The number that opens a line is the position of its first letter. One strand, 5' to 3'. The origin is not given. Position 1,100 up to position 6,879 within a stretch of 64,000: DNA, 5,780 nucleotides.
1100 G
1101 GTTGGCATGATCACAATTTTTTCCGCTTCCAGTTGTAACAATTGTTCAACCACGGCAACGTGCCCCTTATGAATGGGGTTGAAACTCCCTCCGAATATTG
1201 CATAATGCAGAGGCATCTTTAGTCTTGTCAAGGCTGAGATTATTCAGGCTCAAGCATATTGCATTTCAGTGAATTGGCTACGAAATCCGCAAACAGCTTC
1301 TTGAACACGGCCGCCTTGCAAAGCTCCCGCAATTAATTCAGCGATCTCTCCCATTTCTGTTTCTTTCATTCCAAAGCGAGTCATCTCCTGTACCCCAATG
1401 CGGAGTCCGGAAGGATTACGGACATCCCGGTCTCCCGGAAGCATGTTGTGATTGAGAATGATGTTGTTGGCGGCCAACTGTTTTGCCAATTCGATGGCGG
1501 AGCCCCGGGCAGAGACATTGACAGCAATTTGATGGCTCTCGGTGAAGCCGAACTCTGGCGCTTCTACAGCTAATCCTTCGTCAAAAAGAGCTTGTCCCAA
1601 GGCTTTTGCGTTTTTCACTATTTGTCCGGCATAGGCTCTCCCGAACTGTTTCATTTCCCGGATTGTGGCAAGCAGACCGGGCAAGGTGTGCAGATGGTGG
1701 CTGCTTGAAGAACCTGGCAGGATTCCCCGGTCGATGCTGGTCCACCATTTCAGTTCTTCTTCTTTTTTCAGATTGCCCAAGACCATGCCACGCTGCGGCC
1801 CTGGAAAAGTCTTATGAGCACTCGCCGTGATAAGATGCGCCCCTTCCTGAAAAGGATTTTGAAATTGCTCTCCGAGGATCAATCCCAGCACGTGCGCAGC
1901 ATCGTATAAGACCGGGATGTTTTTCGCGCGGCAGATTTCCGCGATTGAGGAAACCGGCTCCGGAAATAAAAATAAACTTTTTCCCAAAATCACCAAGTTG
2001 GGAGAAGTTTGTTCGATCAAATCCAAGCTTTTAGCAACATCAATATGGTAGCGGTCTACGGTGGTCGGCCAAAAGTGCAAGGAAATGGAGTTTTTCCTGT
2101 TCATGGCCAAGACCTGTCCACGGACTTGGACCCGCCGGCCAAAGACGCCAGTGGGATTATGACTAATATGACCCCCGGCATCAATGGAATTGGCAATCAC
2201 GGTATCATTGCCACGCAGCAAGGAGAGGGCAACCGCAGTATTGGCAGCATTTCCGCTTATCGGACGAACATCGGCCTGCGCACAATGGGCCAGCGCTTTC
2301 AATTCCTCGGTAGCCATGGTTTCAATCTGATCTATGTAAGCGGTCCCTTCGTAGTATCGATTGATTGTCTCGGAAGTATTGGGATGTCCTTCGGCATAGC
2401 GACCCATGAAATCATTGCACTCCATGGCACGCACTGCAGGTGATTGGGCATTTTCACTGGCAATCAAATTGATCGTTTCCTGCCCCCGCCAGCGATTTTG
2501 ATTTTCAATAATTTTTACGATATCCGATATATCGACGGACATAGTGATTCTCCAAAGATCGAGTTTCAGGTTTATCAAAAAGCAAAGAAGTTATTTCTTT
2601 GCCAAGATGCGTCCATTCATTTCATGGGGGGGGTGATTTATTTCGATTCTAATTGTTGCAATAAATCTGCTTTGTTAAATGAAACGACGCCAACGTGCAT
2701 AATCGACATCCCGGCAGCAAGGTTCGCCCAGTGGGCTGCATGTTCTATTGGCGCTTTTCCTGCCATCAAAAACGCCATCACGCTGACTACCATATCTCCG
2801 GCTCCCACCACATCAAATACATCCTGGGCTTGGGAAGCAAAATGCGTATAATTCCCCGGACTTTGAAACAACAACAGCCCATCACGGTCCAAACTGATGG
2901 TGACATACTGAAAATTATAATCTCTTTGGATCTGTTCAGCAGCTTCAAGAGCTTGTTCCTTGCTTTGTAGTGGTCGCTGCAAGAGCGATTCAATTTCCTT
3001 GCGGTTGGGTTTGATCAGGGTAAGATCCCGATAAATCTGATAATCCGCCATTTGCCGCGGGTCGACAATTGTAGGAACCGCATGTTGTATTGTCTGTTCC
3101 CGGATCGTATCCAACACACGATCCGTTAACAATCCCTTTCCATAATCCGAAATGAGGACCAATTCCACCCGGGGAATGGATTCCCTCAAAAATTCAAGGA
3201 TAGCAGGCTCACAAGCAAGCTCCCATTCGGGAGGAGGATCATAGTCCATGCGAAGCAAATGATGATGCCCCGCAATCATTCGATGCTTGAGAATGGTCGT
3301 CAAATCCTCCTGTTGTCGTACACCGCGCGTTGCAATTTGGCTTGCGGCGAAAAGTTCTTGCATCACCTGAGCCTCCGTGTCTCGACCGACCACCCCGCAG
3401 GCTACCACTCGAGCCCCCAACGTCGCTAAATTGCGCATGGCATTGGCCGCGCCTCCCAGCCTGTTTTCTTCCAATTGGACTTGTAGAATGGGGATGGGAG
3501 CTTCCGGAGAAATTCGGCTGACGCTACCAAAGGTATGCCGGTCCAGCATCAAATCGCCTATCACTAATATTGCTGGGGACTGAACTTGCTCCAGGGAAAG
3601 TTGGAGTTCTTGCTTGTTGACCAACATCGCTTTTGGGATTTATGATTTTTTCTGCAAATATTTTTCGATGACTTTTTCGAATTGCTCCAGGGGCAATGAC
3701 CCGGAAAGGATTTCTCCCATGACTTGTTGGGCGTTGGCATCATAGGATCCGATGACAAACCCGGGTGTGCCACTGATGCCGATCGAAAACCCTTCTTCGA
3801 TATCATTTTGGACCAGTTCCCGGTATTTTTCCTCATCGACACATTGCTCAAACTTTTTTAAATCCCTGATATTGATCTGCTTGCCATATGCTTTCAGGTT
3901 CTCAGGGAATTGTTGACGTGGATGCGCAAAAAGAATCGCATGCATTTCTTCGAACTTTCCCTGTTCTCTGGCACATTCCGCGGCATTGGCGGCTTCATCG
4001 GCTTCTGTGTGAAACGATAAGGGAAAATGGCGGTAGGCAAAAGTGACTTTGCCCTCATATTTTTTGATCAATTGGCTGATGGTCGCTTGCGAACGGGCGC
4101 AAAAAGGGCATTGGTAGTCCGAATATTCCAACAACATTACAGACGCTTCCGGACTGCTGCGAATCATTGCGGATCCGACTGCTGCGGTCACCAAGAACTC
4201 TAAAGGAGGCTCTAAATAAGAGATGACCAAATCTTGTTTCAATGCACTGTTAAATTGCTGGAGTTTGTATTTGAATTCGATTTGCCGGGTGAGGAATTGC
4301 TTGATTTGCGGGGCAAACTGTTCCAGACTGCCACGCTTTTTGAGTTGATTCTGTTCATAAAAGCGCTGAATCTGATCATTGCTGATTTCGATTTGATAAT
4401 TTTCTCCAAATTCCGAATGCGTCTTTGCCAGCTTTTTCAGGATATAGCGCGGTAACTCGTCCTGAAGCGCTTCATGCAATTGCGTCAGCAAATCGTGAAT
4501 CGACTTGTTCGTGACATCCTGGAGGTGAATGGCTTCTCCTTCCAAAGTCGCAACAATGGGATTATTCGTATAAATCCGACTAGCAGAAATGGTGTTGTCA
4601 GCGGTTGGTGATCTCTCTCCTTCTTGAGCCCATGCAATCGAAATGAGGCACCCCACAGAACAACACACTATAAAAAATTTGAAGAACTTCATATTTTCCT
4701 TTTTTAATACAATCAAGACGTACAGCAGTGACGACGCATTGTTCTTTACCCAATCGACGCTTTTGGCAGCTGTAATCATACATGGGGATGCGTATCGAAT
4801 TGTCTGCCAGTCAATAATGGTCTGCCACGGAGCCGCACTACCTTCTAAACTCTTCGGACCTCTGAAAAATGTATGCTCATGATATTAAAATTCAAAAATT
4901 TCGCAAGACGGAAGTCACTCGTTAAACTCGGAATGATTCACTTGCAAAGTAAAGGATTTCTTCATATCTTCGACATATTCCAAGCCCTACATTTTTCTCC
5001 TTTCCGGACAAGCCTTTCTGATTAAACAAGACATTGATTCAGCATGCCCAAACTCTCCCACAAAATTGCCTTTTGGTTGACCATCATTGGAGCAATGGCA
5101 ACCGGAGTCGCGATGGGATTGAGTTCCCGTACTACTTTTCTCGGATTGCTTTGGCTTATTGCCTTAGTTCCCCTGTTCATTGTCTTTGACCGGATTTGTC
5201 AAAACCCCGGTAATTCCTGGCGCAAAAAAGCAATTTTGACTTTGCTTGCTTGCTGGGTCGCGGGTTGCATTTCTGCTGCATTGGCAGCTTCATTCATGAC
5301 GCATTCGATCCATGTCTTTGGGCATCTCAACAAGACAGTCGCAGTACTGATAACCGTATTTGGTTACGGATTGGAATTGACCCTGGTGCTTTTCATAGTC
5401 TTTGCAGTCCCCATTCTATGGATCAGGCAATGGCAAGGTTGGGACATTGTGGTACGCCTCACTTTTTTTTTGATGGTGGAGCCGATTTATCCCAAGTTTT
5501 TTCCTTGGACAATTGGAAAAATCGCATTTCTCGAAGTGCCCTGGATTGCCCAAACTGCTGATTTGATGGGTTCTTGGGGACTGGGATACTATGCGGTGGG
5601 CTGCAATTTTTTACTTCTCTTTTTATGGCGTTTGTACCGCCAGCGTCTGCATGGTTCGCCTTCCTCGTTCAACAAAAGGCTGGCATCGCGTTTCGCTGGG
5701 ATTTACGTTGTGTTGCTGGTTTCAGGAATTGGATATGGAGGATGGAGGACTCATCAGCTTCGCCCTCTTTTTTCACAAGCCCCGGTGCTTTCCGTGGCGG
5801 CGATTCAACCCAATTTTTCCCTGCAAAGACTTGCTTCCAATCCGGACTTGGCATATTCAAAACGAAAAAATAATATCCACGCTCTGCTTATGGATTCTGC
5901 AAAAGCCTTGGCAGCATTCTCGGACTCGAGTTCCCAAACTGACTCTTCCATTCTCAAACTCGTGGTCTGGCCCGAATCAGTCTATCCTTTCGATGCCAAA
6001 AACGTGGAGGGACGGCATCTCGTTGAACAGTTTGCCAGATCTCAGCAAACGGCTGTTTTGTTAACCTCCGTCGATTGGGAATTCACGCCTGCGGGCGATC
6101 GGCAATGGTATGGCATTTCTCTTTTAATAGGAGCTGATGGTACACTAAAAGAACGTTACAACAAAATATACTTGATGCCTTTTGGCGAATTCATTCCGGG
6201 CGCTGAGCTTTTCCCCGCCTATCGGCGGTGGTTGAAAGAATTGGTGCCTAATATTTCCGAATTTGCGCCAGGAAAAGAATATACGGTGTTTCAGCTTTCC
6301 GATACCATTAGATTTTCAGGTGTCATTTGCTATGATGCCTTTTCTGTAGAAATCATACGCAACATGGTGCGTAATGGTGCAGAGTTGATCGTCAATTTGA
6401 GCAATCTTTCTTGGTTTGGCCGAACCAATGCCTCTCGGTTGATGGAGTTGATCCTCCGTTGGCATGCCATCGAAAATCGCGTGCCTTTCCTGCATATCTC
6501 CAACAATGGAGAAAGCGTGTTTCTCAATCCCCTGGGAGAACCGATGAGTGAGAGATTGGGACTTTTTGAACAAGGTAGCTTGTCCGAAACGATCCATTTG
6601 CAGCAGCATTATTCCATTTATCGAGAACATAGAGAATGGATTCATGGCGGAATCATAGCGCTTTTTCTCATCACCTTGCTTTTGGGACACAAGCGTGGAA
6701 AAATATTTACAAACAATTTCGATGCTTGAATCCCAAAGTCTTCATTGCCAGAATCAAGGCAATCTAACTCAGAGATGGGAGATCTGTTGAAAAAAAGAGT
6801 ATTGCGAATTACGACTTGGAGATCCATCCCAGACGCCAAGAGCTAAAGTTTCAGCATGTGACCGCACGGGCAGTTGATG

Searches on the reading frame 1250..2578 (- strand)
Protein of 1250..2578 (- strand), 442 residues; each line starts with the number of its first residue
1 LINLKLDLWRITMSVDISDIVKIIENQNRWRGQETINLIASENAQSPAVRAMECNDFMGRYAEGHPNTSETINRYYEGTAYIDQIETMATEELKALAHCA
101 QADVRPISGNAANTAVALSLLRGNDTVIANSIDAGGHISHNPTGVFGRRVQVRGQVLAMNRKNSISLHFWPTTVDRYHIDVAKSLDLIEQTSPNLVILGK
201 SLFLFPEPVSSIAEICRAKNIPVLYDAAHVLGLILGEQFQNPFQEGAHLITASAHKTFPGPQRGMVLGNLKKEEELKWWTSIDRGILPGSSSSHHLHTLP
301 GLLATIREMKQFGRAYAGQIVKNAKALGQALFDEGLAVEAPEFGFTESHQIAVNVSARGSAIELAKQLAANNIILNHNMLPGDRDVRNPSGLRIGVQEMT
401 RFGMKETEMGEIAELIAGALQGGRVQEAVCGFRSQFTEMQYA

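Call 80: search_protein_families(library=pfam, proteins=[window:1250-2578:-], max_evalue=0.00001)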
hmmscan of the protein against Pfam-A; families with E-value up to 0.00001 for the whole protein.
window:1250-2578:- (442 aa): 1 family
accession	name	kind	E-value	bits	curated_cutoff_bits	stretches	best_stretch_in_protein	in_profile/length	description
PF00464.25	SHMT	-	4.3e-54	184.1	27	1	19-416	7-399/399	Serine hydroxymethyltransferase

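Call 81: find_homologous_proteins(query=window:1250-2578:-, max_evalue=1e-50)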
Query window:1250-2578:- (442 aa): 7714 proteins with E <= 1e-50 among 8000 candidates; the best 120 are listed.
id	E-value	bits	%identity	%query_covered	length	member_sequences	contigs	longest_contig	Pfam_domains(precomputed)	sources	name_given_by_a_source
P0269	1.6e-280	948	98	97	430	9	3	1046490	PF00464.26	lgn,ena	-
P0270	9.1e-251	850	87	97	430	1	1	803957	PF00464.26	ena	-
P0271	1.3e-245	833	85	97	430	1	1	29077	PF00464.26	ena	-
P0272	4.6e-245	831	85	97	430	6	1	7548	PF00464.26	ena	-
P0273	1.7e-244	829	85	97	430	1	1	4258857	PF00464.26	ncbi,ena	-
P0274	3.8e-242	821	83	97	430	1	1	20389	PF00464.26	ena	-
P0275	1.0e-241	820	83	97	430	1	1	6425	PF00464.26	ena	-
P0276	1.7e-230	783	80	97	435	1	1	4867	PF00464.26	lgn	-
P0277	1.4e-228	777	78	97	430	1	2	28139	PF00464.26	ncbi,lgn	-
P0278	2.8e-228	776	78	97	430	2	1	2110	PF00464.26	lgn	-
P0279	1.7e-227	773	78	97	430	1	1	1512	PF00464.26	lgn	-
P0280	2.4e-226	769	77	97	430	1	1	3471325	PF00464.26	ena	-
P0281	1.5e-224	763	77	97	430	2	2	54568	PF00464.26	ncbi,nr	ncbi:MAG: serine hydroxymethyltransferase [SAR324 cluster bacterium]|nr:serine hydroxymethyltransfer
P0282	6.1e-223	758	76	97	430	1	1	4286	PF00464.26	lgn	-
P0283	1.8e-222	756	76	97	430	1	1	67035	PF00464.26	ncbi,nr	ncbi:MAG: serine hydroxymethyltransferase [SAR324 cluster bacterium]|nr:serine hydroxymethyltransfer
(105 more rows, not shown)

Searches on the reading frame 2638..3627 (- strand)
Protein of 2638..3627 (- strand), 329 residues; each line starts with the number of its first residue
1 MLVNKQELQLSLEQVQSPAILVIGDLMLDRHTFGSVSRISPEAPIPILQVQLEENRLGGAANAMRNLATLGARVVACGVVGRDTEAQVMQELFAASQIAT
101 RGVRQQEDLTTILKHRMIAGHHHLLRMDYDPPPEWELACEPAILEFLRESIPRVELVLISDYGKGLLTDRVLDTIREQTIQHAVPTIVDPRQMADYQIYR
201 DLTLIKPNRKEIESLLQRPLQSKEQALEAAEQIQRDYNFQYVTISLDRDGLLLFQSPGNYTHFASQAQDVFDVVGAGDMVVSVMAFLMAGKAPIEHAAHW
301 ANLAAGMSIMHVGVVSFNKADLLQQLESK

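Call 80: search_protein_families(library=pfam, proteins=[window:2638-3627:-], max_evalue=0.00001)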
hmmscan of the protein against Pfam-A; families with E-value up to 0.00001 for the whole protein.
window:2638-3627:- (329 aa): 2 families
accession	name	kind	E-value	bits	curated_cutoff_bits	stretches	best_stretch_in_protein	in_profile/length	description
PF00294.29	PfkB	-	1.1e-34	120.5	25.8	1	20-316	4-297/302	pfkB family carbohydrate kinase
PF08543.17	Phos_pyr_kin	-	4.3e-06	26.7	27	0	197-302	115-225/246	Phosphomethylpyrimidine kinase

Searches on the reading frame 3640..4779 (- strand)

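Call 80: search_protein_families(library=pfam, proteins=[window:3640-4779:-], max_evalue=0.00001)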
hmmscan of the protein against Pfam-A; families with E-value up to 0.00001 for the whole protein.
window:3640-4779:- (379 aa): 3 families
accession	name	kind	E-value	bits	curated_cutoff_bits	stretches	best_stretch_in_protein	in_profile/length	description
PF13462.12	Thioredoxin_4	-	6.5e-26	91.9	23.2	1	206-349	7-151/165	Thioredoxin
PF01323.26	DSBA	-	5e-15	56.2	25.6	1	216-371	2-190/191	DSBA-like thioredoxin domain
PF13098.12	Thioredoxin_2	-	2.6e-06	28.2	27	0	216-370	9-103/104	Thioredoxin-like domain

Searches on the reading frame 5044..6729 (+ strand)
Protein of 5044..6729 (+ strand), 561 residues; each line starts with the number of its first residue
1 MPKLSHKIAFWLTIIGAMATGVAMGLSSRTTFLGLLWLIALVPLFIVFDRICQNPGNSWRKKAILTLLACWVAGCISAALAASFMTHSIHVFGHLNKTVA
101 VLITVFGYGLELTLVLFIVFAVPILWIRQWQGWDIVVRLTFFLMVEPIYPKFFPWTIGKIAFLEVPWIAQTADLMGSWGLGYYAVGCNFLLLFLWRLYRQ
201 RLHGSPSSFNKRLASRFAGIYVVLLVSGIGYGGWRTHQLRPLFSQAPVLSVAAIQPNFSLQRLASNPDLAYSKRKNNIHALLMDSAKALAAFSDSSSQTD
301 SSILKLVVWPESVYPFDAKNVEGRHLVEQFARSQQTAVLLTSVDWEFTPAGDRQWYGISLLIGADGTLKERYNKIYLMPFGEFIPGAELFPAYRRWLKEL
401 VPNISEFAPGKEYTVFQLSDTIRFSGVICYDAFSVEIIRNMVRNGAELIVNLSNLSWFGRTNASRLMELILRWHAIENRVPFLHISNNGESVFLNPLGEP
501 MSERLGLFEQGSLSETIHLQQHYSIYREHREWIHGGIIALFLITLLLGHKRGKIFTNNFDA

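Call 80: search_protein_families(library=pfam, proteins=[window:5044-6729:+], max_evalue=0.00001)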
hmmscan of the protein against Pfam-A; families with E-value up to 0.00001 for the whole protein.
window:5044-6729:+ (561 aa): 2 families
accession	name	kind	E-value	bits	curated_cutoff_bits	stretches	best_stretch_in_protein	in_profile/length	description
PF00795.27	CN_hydrolase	-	4e-19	69.4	23.2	1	304-521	33-250/256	Carbon-nitrogen hydrolase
PF20154.4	LNT_N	-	2.7e-06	28.1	27.1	1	21-190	2-159/159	Apolipoprotein N-acyltransferase N-terminal domain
